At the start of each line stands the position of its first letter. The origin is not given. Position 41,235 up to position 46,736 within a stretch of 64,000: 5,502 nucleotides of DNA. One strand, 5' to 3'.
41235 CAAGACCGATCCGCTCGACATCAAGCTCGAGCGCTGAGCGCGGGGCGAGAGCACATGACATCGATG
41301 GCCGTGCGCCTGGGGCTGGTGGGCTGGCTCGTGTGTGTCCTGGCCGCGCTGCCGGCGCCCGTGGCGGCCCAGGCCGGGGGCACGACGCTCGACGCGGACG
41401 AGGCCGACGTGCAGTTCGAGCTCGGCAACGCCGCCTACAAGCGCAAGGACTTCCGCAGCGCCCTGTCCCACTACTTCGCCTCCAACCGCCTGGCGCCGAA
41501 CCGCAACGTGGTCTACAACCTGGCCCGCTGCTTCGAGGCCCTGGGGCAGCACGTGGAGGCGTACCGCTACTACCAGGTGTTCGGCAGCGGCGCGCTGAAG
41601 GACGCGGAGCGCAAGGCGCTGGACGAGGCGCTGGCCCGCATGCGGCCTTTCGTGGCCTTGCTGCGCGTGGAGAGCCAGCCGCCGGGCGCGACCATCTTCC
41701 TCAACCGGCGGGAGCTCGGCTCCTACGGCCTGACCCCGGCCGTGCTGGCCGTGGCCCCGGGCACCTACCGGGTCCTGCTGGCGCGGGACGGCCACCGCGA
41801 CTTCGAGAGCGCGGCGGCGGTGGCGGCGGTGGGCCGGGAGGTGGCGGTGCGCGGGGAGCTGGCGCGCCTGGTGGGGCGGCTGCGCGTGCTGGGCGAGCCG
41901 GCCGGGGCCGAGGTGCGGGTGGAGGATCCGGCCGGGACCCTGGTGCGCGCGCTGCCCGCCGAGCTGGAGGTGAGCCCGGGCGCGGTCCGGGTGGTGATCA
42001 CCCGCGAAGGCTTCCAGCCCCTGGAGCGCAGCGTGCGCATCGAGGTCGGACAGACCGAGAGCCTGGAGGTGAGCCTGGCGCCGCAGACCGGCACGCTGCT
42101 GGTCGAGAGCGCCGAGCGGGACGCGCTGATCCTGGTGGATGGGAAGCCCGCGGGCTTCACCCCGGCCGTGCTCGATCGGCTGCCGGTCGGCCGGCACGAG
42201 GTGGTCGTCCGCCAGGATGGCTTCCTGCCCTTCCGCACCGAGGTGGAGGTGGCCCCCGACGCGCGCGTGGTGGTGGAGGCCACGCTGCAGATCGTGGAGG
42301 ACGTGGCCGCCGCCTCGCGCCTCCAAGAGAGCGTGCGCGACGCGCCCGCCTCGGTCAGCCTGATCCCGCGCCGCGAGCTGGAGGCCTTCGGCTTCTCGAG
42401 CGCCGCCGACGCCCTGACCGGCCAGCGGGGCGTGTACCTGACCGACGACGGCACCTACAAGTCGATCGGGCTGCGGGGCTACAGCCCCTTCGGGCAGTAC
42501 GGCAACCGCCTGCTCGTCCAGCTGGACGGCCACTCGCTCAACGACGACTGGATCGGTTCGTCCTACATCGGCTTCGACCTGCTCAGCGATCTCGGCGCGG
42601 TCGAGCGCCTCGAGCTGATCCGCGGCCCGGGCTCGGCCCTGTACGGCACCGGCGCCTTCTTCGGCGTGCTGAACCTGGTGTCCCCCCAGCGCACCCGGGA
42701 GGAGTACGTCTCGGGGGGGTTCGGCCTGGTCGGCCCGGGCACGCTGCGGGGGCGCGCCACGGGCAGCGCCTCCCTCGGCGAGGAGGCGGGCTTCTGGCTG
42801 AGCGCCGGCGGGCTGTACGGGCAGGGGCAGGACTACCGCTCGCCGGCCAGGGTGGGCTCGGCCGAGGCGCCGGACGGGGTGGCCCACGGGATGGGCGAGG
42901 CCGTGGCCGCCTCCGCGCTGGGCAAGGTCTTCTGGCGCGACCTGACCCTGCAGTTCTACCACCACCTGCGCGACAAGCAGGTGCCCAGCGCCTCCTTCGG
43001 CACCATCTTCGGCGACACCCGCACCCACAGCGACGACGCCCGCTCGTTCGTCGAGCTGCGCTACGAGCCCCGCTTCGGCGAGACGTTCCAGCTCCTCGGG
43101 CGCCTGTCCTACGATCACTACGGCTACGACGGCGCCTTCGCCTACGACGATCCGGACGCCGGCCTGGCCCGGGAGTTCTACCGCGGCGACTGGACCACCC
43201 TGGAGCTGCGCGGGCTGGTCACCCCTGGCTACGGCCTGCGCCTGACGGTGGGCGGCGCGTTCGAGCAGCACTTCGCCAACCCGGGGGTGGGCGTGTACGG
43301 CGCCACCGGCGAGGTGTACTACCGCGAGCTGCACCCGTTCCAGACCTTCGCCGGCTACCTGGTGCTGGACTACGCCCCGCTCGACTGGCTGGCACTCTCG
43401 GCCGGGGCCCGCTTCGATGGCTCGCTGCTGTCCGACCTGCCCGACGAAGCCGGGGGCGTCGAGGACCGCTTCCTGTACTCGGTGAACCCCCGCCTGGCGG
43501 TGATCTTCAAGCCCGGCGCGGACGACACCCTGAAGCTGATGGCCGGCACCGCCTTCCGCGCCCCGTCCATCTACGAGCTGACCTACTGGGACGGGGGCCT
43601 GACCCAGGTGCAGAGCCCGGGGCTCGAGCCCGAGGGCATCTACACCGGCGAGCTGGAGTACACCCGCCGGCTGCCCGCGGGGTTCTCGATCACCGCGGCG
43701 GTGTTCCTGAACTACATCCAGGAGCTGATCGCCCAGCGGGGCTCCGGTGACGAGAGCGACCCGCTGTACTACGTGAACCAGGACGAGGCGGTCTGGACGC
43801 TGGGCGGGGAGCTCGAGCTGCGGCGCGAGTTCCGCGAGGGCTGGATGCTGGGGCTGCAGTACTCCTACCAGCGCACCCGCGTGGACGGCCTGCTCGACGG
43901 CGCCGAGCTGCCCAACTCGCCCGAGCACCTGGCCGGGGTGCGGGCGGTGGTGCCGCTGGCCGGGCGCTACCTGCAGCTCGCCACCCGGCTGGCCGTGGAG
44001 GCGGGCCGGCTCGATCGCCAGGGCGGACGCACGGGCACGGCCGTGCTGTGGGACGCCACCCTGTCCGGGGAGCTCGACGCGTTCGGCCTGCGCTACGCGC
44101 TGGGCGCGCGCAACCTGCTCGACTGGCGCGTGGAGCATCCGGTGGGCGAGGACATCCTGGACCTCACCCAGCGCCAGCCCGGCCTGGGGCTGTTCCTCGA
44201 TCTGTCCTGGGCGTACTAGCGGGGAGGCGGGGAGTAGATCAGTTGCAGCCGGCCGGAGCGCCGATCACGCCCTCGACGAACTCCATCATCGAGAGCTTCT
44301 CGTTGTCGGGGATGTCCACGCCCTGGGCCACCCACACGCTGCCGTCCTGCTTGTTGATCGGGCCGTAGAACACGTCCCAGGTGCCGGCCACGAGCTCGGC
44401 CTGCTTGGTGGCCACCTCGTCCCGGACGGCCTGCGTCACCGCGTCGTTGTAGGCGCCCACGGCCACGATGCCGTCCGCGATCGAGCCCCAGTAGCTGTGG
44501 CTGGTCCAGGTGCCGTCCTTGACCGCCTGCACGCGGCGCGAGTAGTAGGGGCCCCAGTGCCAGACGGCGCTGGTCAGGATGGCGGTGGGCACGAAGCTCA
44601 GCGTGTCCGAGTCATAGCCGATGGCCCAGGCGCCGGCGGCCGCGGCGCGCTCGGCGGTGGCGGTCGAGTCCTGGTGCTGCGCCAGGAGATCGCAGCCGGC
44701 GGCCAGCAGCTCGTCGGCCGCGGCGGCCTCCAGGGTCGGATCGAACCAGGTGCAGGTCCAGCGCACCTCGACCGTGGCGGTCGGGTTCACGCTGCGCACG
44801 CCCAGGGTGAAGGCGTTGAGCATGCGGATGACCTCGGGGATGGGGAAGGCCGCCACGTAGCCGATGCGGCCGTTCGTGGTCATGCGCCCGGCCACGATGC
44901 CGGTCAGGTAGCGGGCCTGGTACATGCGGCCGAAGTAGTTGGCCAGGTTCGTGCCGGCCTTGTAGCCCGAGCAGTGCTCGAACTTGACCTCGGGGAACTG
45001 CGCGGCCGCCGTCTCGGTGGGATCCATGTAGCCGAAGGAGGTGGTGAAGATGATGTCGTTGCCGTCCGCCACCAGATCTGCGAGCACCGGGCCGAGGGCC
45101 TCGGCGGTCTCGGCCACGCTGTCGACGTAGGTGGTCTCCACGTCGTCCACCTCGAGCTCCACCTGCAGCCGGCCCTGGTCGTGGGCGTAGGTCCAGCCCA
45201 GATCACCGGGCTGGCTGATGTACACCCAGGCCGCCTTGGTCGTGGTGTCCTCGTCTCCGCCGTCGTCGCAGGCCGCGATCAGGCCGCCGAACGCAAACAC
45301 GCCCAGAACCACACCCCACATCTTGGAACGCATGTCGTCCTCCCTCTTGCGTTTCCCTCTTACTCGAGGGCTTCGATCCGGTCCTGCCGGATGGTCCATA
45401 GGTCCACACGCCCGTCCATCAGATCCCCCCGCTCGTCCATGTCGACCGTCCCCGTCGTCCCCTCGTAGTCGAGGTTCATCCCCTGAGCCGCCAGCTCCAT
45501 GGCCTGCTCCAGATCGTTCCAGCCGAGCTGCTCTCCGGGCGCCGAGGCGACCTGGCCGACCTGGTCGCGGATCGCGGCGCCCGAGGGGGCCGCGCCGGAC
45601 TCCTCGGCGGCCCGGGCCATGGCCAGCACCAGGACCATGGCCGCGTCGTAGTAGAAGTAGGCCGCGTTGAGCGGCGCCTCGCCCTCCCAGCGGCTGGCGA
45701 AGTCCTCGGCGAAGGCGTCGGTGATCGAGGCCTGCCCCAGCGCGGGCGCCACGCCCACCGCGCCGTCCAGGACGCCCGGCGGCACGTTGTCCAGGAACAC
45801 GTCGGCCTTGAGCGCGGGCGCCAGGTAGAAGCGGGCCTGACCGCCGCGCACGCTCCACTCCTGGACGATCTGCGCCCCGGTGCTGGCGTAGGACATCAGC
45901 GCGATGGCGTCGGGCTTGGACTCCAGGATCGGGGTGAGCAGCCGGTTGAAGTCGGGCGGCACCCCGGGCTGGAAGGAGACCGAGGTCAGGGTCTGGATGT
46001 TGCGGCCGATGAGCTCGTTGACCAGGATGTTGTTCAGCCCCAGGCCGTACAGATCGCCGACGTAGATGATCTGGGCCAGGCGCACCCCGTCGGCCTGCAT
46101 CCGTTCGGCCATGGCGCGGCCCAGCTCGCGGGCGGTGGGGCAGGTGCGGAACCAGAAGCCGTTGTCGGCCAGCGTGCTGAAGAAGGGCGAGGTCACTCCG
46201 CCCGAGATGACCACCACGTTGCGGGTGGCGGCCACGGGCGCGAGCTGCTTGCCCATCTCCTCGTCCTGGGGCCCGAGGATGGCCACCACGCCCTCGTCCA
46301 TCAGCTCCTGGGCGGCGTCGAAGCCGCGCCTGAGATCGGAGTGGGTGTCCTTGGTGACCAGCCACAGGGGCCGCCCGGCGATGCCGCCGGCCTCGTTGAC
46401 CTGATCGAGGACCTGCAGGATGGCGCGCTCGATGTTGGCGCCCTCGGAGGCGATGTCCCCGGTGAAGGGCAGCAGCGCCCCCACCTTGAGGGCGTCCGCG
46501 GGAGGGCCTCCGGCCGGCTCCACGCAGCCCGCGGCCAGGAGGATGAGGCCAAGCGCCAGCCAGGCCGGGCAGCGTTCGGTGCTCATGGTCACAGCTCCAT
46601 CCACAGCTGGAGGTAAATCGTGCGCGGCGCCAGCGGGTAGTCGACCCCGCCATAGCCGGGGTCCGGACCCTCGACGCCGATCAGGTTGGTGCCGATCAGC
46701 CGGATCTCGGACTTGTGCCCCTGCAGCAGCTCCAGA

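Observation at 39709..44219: Ser/Thr kinase immediately upstream of a TonB-dependent receptor that carries TPR and three PEGA domains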

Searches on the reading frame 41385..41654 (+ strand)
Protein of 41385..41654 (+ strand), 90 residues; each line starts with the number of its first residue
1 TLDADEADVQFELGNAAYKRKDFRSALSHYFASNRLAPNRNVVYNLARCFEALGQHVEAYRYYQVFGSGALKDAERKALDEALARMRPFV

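Call 55: search_protein_representatives(protein=window:41385-41654:+)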
Query: 90 residues. Proteins with E-value up to 0.001 (for the whole library): 1225; up to 1e-10: 199; up to 1e-30: 0. The best 150 are listed.
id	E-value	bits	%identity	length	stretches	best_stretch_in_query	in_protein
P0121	2.6e-29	117.3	64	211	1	4-90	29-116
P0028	3.6e-25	104.1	62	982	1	4-89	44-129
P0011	1.1e-23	99.3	60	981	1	4-90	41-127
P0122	2.9e-22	94.8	58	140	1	4-89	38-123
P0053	9.7e-22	93.1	60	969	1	3-89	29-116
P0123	5.2e-21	90.8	57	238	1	4-88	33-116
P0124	1.2e-20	89.7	56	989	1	4-90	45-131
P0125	1.2e-20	89.7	58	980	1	3-88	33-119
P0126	2.5e-20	88.6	52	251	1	4-89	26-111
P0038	2.8e-20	88.5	59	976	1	2-87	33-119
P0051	3.3e-20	88.2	58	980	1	2-87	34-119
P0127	3.6e-20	88.1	55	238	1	4-89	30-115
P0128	1.0e-19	86.7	53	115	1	4-89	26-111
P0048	1.3e-19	86.3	58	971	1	3-87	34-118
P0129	2.1e-19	85.7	54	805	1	4-90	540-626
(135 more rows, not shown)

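Call 100: search_solved_structures(query=window:41385-41654:+, max_evalue=1, show_alignments=2)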
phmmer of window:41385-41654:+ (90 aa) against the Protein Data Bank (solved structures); distinct sequences matched with E-value up to 1: 51.
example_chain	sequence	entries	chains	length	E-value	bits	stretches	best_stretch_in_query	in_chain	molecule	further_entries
9qhb_A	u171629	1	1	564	8.6e-48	163.4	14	2-65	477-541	Engineered tetratricopeptide repeat protein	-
9qhc_A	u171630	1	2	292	7.8e-29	102.9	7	2-65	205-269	Engineered tetratricopeptide repeat protein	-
8bu0_A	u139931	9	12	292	1.7e-28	101.9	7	2-66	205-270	Consensus tetratricopeptide repeat protein | Crystal structure of an 8-repeat consensus TPR superhelix with Zinc. | Monomer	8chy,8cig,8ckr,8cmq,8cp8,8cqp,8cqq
2fo7_A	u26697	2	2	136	8.4e-15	58.2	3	2-64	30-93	SYNTHETIC CONSENSUS TPR PROTEIN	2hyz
8ch0_A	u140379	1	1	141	8.7e-15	58.2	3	2-64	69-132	Consensus tetratricopeptide repeat protein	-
6v8e_A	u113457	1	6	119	2.1e-13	53.7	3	3-64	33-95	Designed protein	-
1na0_A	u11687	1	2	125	6.9e-11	45.8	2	5-64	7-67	designed protein CTPR3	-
6vl6_B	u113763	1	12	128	1.3e-10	44.9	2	3-59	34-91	T33_dn2B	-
3kd7_A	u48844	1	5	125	2.3e-10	44.1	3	6-64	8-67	CTPR390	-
2wqh_A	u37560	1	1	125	4.9e-10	43.1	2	5-64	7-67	CTPR3Y3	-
6vfj_B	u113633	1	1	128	7.9e-10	42.4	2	5-64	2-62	I53_dn5B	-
6vfh_A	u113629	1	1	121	1.6e-09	41.4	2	5-64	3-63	T33_dn10A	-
5hrz_A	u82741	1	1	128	1.8e-09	41.2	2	3-64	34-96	TPR domain protein 1na0C3_3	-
6vfi_B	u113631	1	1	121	2.7e-09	40.7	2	5-64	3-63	O43_dn18B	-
7kna_A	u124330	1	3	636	4.7e-09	39.9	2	3-64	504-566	Hemagglutinin,I53_dn5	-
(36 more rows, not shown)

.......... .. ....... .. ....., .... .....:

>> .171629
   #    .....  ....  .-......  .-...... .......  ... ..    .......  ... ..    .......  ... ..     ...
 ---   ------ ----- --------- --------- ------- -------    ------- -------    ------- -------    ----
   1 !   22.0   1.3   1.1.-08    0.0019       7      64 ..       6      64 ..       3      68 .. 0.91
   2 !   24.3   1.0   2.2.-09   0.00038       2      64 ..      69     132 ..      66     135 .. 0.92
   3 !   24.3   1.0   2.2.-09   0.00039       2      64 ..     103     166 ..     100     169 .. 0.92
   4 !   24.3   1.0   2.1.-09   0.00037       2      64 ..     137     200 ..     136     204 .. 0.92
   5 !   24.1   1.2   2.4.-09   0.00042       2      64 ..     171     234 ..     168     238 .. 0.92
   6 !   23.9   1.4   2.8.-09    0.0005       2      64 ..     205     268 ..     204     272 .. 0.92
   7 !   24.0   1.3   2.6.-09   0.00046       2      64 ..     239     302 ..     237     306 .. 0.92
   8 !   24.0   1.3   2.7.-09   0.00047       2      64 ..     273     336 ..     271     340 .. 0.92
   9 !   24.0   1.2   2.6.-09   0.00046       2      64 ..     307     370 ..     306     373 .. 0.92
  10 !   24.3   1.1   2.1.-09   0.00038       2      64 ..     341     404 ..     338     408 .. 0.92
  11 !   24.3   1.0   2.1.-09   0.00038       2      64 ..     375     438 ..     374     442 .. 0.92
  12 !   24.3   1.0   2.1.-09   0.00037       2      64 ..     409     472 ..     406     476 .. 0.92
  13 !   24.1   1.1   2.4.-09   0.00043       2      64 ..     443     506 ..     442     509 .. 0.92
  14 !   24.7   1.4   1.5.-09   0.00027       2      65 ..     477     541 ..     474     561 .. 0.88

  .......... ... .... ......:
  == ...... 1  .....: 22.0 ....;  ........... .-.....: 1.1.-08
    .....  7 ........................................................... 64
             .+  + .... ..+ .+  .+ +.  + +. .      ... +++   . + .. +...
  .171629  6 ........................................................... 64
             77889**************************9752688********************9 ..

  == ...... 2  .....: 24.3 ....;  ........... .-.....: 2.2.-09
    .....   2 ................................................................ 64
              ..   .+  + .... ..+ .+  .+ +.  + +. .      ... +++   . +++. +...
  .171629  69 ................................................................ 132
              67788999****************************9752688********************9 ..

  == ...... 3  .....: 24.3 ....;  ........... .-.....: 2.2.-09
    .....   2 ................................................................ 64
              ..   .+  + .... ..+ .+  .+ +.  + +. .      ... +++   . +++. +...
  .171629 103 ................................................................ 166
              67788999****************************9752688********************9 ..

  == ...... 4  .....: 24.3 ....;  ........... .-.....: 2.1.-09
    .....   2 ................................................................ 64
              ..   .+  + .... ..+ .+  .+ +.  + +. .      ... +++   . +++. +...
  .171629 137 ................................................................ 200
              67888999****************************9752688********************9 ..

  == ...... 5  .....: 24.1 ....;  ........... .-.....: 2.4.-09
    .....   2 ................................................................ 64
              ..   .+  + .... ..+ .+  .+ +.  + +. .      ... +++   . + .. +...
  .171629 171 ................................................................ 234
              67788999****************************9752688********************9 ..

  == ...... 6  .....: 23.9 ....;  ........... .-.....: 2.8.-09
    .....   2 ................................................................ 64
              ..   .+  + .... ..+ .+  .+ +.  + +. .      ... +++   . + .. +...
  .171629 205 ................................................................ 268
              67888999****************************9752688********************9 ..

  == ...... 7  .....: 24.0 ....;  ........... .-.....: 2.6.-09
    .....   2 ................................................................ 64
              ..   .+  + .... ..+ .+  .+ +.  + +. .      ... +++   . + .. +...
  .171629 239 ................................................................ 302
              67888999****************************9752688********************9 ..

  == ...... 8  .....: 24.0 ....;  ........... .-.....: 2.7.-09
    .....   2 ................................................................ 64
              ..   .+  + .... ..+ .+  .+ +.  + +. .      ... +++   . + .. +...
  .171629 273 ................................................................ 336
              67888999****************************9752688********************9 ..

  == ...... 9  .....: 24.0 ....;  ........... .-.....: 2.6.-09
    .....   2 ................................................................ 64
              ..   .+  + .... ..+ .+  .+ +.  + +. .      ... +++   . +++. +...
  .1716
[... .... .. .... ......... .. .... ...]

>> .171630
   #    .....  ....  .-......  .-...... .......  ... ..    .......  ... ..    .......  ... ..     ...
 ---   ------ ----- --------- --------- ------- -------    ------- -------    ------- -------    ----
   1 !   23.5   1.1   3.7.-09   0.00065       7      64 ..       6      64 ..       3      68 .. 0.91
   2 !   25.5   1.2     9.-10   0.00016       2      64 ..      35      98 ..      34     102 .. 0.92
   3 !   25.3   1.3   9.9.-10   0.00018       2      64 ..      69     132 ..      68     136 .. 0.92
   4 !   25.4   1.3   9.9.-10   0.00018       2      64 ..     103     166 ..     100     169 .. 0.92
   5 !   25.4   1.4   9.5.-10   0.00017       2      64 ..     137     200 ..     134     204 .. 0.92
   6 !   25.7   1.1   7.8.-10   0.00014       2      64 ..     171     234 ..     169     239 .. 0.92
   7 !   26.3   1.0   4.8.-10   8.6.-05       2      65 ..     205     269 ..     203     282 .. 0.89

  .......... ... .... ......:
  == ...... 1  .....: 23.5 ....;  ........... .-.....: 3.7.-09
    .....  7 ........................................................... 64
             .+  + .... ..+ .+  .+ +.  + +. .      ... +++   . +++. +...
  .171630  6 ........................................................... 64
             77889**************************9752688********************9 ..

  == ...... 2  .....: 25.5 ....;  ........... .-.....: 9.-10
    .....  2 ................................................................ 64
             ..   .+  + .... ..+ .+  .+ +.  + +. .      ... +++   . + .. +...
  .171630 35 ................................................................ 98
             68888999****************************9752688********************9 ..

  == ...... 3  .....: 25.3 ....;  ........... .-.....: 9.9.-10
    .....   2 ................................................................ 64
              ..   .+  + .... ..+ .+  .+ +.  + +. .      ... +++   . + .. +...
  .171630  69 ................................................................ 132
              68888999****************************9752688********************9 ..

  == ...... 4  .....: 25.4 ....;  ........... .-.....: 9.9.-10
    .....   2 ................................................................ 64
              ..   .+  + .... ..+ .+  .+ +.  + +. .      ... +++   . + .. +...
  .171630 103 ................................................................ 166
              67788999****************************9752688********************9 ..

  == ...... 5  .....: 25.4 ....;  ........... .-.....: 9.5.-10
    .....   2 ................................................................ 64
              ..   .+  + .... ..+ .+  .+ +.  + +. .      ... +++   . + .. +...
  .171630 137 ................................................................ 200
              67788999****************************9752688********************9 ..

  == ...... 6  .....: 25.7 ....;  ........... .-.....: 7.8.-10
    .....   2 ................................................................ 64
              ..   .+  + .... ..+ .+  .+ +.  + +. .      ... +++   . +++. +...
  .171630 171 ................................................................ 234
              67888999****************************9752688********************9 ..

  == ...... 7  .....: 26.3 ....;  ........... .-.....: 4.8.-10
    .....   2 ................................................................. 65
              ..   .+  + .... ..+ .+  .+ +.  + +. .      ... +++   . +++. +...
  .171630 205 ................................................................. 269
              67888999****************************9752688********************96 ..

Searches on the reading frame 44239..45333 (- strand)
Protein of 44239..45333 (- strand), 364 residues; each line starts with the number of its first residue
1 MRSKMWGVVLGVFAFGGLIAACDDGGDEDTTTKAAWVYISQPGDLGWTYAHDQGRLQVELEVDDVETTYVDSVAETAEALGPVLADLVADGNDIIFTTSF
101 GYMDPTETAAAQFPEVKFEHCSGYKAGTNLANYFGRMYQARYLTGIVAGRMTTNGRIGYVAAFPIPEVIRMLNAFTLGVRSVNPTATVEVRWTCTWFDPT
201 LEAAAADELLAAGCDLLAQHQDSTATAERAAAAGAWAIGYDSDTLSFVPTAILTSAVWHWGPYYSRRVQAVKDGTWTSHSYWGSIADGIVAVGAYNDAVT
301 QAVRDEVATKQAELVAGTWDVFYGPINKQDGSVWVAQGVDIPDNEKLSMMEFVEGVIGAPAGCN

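Call 14: search_protein_families(library=pfam, proteins=[window:44239-45333:-], max_evalue=0.01)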
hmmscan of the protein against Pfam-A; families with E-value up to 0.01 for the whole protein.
window:44239-45333:- (364 aa): 1 family
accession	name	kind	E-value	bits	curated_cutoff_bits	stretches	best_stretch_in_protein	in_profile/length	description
PF02608.20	Bmp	-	1.3e-50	172.6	24.1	1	33-312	3-288/301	ABC transporter substrate-binding protein PnrA-like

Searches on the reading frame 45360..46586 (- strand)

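Call 14: search_protein_families(library=pfam, proteins=[window:45360-46586:-], max_evalue=0.01)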
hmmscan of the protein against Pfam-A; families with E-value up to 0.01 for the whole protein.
window:45360-46586:- (408 aa): 3 families
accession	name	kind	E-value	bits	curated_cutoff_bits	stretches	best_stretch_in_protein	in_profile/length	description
PF13458.12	Peripla_BP_6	-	2.7e-35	123.1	31.7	1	33-343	2-308/343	Periplasmic binding protein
PF01094.35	ANF_receptor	-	6.4e-29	101.5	25.4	1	53-399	3-350/353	Receptor family ligand binding region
PF13433.12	Peripla_BP_5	-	8.4e-09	35.4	27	1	33-121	1-90/363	Periplasmic binding protein domain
